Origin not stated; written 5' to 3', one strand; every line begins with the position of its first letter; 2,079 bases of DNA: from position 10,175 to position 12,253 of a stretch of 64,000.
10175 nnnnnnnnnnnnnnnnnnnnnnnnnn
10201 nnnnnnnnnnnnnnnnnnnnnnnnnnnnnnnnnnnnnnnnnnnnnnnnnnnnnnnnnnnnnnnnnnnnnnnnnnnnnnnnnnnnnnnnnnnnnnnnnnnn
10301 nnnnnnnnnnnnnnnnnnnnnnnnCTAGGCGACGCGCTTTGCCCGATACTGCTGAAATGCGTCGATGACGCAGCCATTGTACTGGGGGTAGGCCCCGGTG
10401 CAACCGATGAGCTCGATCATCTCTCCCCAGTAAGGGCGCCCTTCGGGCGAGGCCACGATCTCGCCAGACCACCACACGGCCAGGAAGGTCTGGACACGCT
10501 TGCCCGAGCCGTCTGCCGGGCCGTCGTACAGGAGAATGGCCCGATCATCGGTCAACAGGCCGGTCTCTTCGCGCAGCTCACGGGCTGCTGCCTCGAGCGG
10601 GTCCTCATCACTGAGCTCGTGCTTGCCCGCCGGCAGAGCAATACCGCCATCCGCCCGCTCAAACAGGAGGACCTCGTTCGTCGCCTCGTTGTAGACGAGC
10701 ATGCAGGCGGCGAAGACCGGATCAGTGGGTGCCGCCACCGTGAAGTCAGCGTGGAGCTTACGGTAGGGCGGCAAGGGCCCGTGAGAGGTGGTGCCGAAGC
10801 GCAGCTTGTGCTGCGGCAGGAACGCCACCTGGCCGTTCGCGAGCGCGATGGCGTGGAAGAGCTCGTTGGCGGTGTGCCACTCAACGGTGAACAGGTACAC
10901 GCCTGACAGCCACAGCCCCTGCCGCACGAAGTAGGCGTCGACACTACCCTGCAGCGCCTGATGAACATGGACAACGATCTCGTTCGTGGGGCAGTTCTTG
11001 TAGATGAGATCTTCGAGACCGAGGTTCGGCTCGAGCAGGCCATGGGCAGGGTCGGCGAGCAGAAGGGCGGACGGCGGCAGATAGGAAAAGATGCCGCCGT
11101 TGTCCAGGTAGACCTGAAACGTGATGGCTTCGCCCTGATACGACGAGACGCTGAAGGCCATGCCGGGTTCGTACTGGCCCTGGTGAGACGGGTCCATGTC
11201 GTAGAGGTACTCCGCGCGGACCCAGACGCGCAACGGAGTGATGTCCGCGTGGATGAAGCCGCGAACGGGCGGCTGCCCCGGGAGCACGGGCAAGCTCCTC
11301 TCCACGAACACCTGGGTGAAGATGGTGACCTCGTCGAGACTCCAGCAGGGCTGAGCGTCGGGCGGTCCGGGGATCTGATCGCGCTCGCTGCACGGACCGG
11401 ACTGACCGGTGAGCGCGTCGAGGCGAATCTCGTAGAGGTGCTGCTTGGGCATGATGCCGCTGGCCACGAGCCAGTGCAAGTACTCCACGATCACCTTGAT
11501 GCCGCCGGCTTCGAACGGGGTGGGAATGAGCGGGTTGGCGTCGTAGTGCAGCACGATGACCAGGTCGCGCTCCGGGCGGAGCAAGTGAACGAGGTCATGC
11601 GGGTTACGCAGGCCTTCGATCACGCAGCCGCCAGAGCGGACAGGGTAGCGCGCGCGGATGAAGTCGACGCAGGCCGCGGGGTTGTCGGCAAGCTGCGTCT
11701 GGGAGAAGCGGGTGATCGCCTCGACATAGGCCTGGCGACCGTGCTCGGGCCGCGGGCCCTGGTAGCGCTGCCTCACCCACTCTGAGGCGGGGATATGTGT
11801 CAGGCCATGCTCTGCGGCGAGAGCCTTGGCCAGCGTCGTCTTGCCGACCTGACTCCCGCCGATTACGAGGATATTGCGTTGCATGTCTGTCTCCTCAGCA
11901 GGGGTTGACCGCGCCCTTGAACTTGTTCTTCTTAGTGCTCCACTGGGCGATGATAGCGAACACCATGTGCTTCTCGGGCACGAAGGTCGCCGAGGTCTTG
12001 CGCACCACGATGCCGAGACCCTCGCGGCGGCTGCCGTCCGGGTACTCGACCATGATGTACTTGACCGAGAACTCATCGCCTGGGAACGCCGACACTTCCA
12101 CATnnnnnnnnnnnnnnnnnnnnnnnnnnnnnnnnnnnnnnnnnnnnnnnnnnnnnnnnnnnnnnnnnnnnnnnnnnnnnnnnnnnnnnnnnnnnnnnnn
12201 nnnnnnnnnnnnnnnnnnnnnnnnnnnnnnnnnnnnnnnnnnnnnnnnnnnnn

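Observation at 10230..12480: GC-rich two-gene island encoding a P-loop kinase-unknown-Nudix fusion plus a small basic protein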

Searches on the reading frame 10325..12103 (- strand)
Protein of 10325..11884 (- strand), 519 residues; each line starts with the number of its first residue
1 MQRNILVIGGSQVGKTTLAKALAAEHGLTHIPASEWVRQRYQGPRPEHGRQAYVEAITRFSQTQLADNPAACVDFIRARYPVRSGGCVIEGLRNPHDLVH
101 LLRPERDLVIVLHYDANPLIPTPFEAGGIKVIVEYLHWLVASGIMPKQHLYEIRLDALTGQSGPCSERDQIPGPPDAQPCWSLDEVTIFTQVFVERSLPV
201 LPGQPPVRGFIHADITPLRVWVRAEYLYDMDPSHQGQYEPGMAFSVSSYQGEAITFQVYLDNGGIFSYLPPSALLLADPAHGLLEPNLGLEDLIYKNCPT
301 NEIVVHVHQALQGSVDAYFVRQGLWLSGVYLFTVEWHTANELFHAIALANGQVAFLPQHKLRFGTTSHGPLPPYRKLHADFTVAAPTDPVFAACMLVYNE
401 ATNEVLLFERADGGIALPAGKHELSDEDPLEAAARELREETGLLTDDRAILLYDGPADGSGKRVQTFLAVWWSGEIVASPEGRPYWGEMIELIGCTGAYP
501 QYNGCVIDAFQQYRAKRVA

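Call 4: search_protein_families(library=pfam, proteins=[window:10325-11884:-, window:10325-12103:-], max_evalue=1)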
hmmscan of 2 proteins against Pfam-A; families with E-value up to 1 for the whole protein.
window:10325-11884:- (519 aa): 14 families
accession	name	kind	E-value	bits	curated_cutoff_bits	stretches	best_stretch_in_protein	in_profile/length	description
PF00293.34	NUDIX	-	9.5e-11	42.3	21.1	1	392-475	5-98/134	NUDIX domain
PF13521.12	AAA_28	-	0.00049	20.8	27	1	5-65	2-61/164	AAA domain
PF13238.12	AAA_18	-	0.00071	20.5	29.4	1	5-96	1-84/128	AAA domain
PF13671.12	AAA_33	-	0.0026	18.5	27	1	5-59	2-54/143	AAA domain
PF13207.12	AAA_17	-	0.01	16.6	27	1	9-44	2-37/136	AAA domain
PF00004.35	AAA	-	0.025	15.5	21.2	1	5-49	1-46/131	ATPase family associated with various cellular activities (AAA)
PF13191.12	AAA_16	-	0.031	15.2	32.6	1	3-68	25-85/167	AAA ATPase domain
PF13401.12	AAA_22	-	0.055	14.2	27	1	2-33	5-33/130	AAA domain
PF10662.15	PduV-EutP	-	0.06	13.6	21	1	3-25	2-24/143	Ethanolamine utilisation - propanediol utilisation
PF13173.12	AAA_14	-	0.19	12.2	27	1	3-27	3-27/129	AAA domain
PF01695.23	IstB_IS21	-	0.23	11.4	24.1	1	2-25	92-115/238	IstB-like ATP binding protein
PF02905.19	EBV-NA1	-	0.24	11.7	25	1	321-372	39-91/146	Epstein Barr virus nuclear antigen-1, DNA-binding domain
PF20720.3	nSTAND3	-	0.32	11.1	27.2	1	3-25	18-40/155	Novel STAND NTPase 3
PF00009.33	GTP_EFTU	-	0.36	10.8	26.5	1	3-29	4-30/188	Elongation factor Tu GTP binding domain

window:10325-12103:- (592 aa): 16 families
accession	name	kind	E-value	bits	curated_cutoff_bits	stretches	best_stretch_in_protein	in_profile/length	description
PF00293.34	NUDIX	-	1.1e-10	42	21.1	1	465-548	5-98/134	NUDIX domain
PF13521.12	AAA_28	-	0.00064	20.4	27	1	78-137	2-60/164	AAA domain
PF13238.12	AAA_18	-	0.00087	20.2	29.4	1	78-169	1-84/128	AAA domain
PF13671.12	AAA_33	-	0.0024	18.6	27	1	78-132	2-54/143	AAA domain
PF13207.12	AAA_17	-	0.012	16.3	27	1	82-116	2-36/136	AAA domain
PF13191.12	AAA_16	-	0.014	16.3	32.6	1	75-141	24-85/167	AAA ATPase domain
PF00004.35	AAA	-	0.029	15.3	21.2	1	78-121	1-45/131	ATPase family associated with various cellular activities (AAA)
PF13401.12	AAA_22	-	0.046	14.5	27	1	75-106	5-33/130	AAA domain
PF10662.15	PduV-EutP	-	0.071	13.4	21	1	76-98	2-24/143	Ethanolamine utilisation - propanediol utilisation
PF01695.23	IstB_IS21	-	0.072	13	24.1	1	73-98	90-115/238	IstB-like ATP binding protein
PF20720.3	nSTAND3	-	0.14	12.3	27.2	1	73-98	15-40/155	Novel STAND NTPase 3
PF02905.19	EBV-NA1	-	0.18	12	25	1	394-445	39-91/146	Epstein Barr virus nuclear antigen-1, DNA-binding domain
PF13555.12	AAA_29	-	0.21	11.8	27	1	73-96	20-43/61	P-loop containing region of AAA domain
PF13173.12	AAA_14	-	0.23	11.9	27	1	76-100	3-27/129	AAA domain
PF05621.17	TniB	-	0.28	11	22.4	1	71-102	32-62/189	Bacterial TniB protein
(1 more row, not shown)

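Call 5: search_protein_families(library=padloc, proteins=[window:10325-11884:-], max_evalue=1)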
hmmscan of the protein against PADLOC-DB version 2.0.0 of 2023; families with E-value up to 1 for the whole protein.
window:10325-11884:- (519 aa): 3 families
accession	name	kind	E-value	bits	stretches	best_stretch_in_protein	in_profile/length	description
PDLC04140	mad8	-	0.0051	14.4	1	2-33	27-58/314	mads_8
PDLC04790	PDC-S01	-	0.024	11.3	1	3-29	28-54/422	-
PDLC04899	PDC-S07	-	0.042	11.5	1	405-448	20-67/135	-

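Call 6: search_protein_families(library=phrogs, proteins=[window:10325-11884:-], max_evalue=1)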
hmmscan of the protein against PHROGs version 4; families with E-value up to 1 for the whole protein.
window:10325-11884:- (519 aa): 14 families
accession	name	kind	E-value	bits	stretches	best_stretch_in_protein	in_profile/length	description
phrog_3704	-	moron, auxiliary metabolic gene and host takeover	3.8e-20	73.2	1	211-365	4-170/223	ferredoxin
phrog_1198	-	other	8.6e-10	39.8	1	393-468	41-120/253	MutT/NUDIX hydrolase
phrog_1185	-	other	1.7e-07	32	1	417-468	183-234/301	nudix hydrolase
phrog_15528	-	head and packaging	4.1e-05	23.1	1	390-447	521-576/794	portal protein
phrog_10313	-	other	0.0042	17.9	1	396-446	17-70/159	nudix hydrolase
phrog_2107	-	other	0.012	16.3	1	4-66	5-74/201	thymidylate kinase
phrog_6216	-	unknown function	0.034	13.8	1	391-445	3-55/545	-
phrog_761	-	other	0.073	13.7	1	3-39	20-55/362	thymidylate kinase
phrog_10255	-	other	0.095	13.4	1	4-69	3-68/230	kinase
phrog_25541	-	unknown function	0.11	13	1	403-444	85-126/210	-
phrog_168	-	DNA, RNA and nucleotide metabolism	0.12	13.1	1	3-28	43-68/314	clamp loader of DNA polymerase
phrog_5846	-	DNA, RNA and nucleotide metabolism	0.13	12.5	1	2-30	38-66/380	clamp loader of DNA polymerase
phrog_1815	-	other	0.14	13.3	1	3-31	4-32/197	guanylate kinase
phrog_19657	-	other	0.39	11.6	1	412-444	58-89/176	nudix hydrolase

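Call 7: search_protein_families(library=ncbifam, proteins=[window:10325-11884:-], max_evalue=1)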
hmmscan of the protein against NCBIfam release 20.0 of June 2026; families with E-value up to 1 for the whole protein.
window:10325-11884:- (519 aa): 24 families
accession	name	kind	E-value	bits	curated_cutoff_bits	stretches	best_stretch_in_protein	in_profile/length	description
TIGR02705.1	nudix_YtkD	equivalog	1.6e-05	24.5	154.4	1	396-443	28-74/156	RNA deprotection pyrophosphohydrolase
NF006961.0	PRK09438.1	equivalog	0.0013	18.2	103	1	395-454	13-72/151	dihydroneopterin triphosphate diphosphatase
TIGR02782.1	TrbB_P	equivalog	0.0033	16.8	304.55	1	2-25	136-159/303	P-type conjugative transfer ATPase TrbB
NF010469.0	PRK13894.1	subfamily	0.011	15.1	508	1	2-25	149-172/320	conjugal transfer ATPase TrbB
NF004861.0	PRK06217.1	equivalog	0.021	14.2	203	1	3-52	2-55/183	hypothetical protein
TIGR00152.1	TIGR00152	equivalog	0.042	13.7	65.55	1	7-64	4-56/188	dephospho-CoA kinase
NF008736.0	PRK11762.1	equivalog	0.045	13.3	169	1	415-446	76-106/186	ADP compounds hydrolase NudE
NF002988.0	PRK03731.1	equivalog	0.052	13.3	161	1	1-41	1-41/174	shikimate kinase AroL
NF008044.0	PRK10776.1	equivalog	0.059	13.3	148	1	415-450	33-67/130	8-oxo-dGTP diphosphatase MutT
NF040667.1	hom_kin_desulfo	exception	0.073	12.9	197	1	4-39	2-37/163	homoserine kinase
TIGR03925.1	T7SS_EccC_b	equivalog_domain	0.075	11.3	346.55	1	4-33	78-107/564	type VII secretion protein EccCb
NF001937.0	PRK00714.1-4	equivalog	0.083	12.5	139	1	403-451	20-68/161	RNA pyrophosphohydrolase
NF006530.0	PRK08999.1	equivalog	0.086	11.9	245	1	404-449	19-68/315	Nudix family hydrolase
NF001938.0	PRK00714.1-5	equivalog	0.092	12.1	116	1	425-443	56-74/172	RNA pyrophosphohydrolase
TIGR01360.1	aden_kin_iso1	equivalog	0.13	12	284.1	1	5-42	6-43/188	adenylate kinase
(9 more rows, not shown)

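Call 8: find_homologous_proteins(query=window:10325-11884:-)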
Query window:10325-11884:- (519 aa): 11 proteins with E <= 0.001 among 8000 candidates.
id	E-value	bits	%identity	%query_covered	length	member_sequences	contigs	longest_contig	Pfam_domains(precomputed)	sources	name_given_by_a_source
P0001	0.0e+0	1217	100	100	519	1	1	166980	PF00293.35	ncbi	-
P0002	9.7e-118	412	44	97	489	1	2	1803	PF00293.35,PF13671.13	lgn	-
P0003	3.6e-104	367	42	97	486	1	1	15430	PF13521.13,PF00293.35,PF13671.13,PF13238.13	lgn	-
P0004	1.0e-88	316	46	73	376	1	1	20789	-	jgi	jgi:hypothetical protein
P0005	1.5e-84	303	44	73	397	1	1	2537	-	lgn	-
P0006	8.6e-81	290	43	72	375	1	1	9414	PF13671.13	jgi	jgi:hypothetical protein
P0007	1.7e-77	279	44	67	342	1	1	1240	-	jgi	jgi:hypothetical protein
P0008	1.2e-73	267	42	73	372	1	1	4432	-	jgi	jgi:hypothetical protein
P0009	1.2e-68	250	39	74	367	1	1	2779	-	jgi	jgi:hypothetical protein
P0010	1.1e-67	247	39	74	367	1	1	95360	-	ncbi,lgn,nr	ncbi:MAG: hypothetical protein HY909_04930 [Deltaproteobacteria bacterium]|nr:hypothetical protein [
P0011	2.6e-66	242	40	73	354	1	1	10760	-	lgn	-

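Call 9: find_encoding_contigs(protein=P0001, flank=10000, max_places=3)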
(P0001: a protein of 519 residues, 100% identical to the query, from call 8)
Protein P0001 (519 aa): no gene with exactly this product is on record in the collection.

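Call 10: find_encoding_contigs(protein=P0003, flank=10000, max_places=3)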
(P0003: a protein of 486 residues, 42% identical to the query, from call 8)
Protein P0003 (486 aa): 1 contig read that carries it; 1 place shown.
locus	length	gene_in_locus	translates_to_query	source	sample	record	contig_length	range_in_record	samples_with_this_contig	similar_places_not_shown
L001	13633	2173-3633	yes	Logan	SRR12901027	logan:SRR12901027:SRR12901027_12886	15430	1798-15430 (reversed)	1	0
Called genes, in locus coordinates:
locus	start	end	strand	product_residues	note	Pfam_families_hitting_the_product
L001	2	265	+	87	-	?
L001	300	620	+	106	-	-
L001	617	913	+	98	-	-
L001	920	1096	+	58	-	-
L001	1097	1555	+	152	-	-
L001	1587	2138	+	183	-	-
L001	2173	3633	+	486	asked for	PF13238:AAA_18 (weak), PF13521:AAA_28 (weak), PF13671:AAA_33 (weak), PF00293:NUDIX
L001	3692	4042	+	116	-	-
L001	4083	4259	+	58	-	-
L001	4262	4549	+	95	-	-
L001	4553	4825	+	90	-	-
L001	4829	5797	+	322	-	-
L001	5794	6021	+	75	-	-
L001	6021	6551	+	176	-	-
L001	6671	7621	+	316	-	-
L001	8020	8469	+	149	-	-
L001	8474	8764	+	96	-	-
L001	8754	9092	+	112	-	-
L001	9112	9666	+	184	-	-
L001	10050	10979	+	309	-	PF00589:Phage_integrase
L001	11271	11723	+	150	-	-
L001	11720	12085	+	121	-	-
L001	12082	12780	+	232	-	PF18143:HAD_SAK_2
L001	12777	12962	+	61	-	-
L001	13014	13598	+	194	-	-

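Call 11: find_encoding_contigs(protein=P0010, flank=10000, max_places=3)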
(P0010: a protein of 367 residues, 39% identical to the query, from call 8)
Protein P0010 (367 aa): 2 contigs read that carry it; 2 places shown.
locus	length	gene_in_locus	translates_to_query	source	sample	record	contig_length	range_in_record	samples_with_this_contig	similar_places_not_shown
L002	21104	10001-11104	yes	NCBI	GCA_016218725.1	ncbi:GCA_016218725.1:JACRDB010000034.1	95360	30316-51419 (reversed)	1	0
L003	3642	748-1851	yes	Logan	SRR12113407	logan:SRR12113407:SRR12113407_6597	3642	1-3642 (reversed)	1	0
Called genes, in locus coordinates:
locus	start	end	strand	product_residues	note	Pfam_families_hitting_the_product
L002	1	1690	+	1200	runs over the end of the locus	PF00082:Peptidase_S8, PF25292:Beta-prop_CGLA (faint), PF01839:FG-GAP (faint), PF13517:FG-GAP_3 (weak)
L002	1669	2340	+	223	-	PF01061:ABC2_membrane, PF03379:CcmB, PF12698:ABC2_membrane_3 (weak)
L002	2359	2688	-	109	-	-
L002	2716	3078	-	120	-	PF07883:Cupin_2 (weak)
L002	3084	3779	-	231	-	PF00697:PRAI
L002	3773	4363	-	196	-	PF13302:Acetyltransf_3, PF00583:Acetyltransf_1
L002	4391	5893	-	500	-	PF03600:CitMHS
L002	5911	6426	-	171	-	-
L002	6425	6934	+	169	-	-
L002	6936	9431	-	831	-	-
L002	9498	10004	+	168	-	-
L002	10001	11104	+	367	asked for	-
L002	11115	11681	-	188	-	-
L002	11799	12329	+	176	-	-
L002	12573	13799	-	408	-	PF00089:Trypsin, PF13365:Trypsin_2 (weak)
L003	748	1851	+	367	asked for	-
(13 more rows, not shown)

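Call 12: find_encoding_contigs(protein=P0004, flank=10000, max_places=3)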
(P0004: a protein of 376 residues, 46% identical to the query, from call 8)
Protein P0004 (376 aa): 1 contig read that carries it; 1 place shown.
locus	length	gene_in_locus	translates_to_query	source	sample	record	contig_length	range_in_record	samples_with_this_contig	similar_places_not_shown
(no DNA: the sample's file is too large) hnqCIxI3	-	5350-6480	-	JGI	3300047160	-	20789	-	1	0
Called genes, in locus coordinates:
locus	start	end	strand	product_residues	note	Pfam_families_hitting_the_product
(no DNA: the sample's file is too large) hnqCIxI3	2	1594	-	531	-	?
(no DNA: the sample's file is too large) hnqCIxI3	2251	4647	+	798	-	PF00069:Pkinase, PF07714:PK_Tyr_Ser-Thr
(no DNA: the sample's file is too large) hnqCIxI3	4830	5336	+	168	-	-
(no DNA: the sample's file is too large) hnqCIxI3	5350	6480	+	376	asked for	-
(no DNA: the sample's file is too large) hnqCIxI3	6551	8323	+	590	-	PF00578:AhpC-TSA, PF08534:Redoxin, PF13905:Thioredoxin_8 (weak)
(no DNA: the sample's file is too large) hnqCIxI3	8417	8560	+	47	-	-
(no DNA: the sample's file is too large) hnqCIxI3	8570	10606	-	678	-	-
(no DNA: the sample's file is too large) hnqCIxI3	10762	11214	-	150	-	-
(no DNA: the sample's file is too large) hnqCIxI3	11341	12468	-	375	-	PF00871:Acetate_kinase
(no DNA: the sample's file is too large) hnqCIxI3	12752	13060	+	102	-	PF11950:DUF3467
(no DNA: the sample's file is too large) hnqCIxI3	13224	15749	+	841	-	PF02368:Big_2 (faint), PF07583:PSCyt2, PF07587:PSD1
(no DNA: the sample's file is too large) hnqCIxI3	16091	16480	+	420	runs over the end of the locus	PF00082:Peptidase_S8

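Call 16: find_related_loci(query=A2, collection=viral_contigs, flank=10000)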
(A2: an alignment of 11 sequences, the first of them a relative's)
Query A2 (519 aa) in viral_contigs; peptide patterns used: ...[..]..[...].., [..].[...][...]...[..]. (x = any residue, [..] = any of these).
33 stretches matched a pattern; 1 encode a relative of the query (tblastn E <= 1e-3); 1 distinct loci.
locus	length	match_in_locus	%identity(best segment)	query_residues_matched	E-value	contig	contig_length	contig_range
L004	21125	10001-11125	39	4-385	8e-78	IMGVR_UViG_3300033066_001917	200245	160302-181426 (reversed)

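Call 34: search_protein_families(library=phrogs, proteins=[L004:5459-6484:+, L004:7033-7758:+, L004:7755-8294:+, L004:8847-9428:+, L004:9425-9961:+, L004:9998-11152:+, L004:11140-12063:+, L004:12060-12956:+, L004:12965-13429:+, L004:14177-15166:-], max_evalue=0.001)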
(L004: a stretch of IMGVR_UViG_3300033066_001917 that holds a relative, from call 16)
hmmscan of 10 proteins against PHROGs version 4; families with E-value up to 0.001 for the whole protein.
L004:5459-6484:+ (341 aa): 0 families

L004:7033-7758:+ (241 aa): 0 families

L004:7755-8294:+ (179 aa): 0 families

L004:8847-9428:+ (193 aa): 0 families

L004:9425-9961:+ (178 aa): 0 families

L004:9998-11152:+ (384 aa): 1 family
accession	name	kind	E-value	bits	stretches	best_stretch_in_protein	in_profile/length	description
phrog_3704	-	moron, auxiliary metabolic gene and host takeover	1.5e-14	54.9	1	210-360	10-172/223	ferredoxin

L004:11140-12063:+ (307 aa): 1 family
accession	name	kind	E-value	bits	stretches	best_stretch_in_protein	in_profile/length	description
phrog_15773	-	unknown function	5.4e-08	33.6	1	188-279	38-144/288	-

L004:12060-12956:+ (298 aa): 1 family
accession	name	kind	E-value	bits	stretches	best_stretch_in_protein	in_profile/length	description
phrog_15773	-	unknown function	5.3e-08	33.6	1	162-264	42-148/288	-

L004:12965-13429:+ (154 aa): 0 families

L004:14177-15166:- (329 aa): 6 families
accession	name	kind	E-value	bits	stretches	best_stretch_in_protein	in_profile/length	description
phrog_559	-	DNA, RNA and nucleotide metabolism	3e-11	43.8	1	5-176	230-398/607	HNH endonuclease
phrog_3339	-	DNA, RNA and nucleotide metabolism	1.5e-09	38.5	1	71-171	236-330/536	homing endonuclease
phrog_27771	-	unknown function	3.9e-08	33.5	1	106-175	453-525/549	-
phrog_4538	-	unknown function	8e-06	26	1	121-176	262-318/447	-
phrog_1271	-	DNA, RNA and nucleotide metabolism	8.5e-06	26.4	1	6-84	175-247/361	HNH endonuclease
phrog_9084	-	DNA, RNA and nucleotide metabolism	6.5e-05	24.1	1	119-185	93-161/187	homing endonuclease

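Call 37: predict_structure(alignment_id=A2)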
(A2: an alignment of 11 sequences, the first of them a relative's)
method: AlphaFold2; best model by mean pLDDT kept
length: 519 residues; sequences in the alignment: 11
mean_pLDDT: 80.2   pTM: 0.39
mean pLDDT of the five models: 80.2, 78.2, 77.1, 76.8, 64.3
residues with pLDDT >= 90: 200; 70-90: 225; 50-70: 34; < 50: 60
segments of 3 or more residues with pLDDT < 50: 157-181, 195-208, 367-387
pLDDT, mean of each block of 10 residues (from residue 1): 85 85 86 89 77 83 85 90 85 88 89 75 81 87 79 62 33 37 55 46 38 89 93 94 92 92 89 93 86 89 81 87 90 84 94 93 62 38 42 93 93 86 80 93 91 83 89 91 93 78 90 88
secondary structure, 60 per line:
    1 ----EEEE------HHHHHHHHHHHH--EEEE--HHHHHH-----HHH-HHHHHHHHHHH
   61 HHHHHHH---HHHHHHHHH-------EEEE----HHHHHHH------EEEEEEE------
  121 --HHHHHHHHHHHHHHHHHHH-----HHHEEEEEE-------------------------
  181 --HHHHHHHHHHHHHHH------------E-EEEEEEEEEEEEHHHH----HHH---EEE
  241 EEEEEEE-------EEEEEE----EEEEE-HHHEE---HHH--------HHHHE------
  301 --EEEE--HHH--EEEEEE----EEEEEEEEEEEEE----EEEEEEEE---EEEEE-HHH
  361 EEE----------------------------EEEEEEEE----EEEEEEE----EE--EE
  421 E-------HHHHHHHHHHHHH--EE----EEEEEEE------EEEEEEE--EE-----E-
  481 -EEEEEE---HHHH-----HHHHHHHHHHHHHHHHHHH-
elements in order: E5-8 H15-26 E29-32 H35-40 H50-67 H71-79 E87-90 H95-101 E108-114 H123-141 E150-155 H183-197 E212-223 H224-227 E238-247 E255-260 E265-269 H290-293 E303-306 E314-319 E324-336 E341-348 E352-356 E361-363 E392-399 E404-410 E419-421 H429-441 E450-456 E463-469 E482-487 H491-494 H500-518

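Call 69: search_protein_families(library=padloc, alignment_id=A5, max_evalue=0.00001)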
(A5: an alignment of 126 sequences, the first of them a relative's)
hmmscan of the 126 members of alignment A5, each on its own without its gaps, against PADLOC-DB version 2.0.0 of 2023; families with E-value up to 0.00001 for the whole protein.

A. member 1, L001:225-617:+ (131 aa): 0 families

B. families by the number of members that match (of 126 scanned): 60 families (the first 25 are shown)
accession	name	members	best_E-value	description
PDLC04042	PD-T4-6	5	6.7e-80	-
PDLC04053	PD-T4-6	5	1.1e-74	-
PDLC04061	PD-T4-6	5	3.8e-72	-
PDLC04043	PD-T4-6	5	3.1e-68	-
PDLC04054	PD-T4-6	5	2.7e-67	-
PDLC04060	PD-T4-6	5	1.5e-61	-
PDLC04041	PD-T4-6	5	2e-61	-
PDLC04047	PD-T4-6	5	2.2e-61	-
PDLC04138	mad6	5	1e-60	mads_6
PDLC04039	PD-T4-6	5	2.1e-59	-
PDLC04064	PD-T4-6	5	3.6e-59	-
PDLC04052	PD-T4-6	5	1e-55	-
PDLC04040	PD-T4-6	5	1.1e-54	-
PDLC04057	PD-T4-6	5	1e-52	-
PDLC04048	PD-T4-6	5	1.1e-50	-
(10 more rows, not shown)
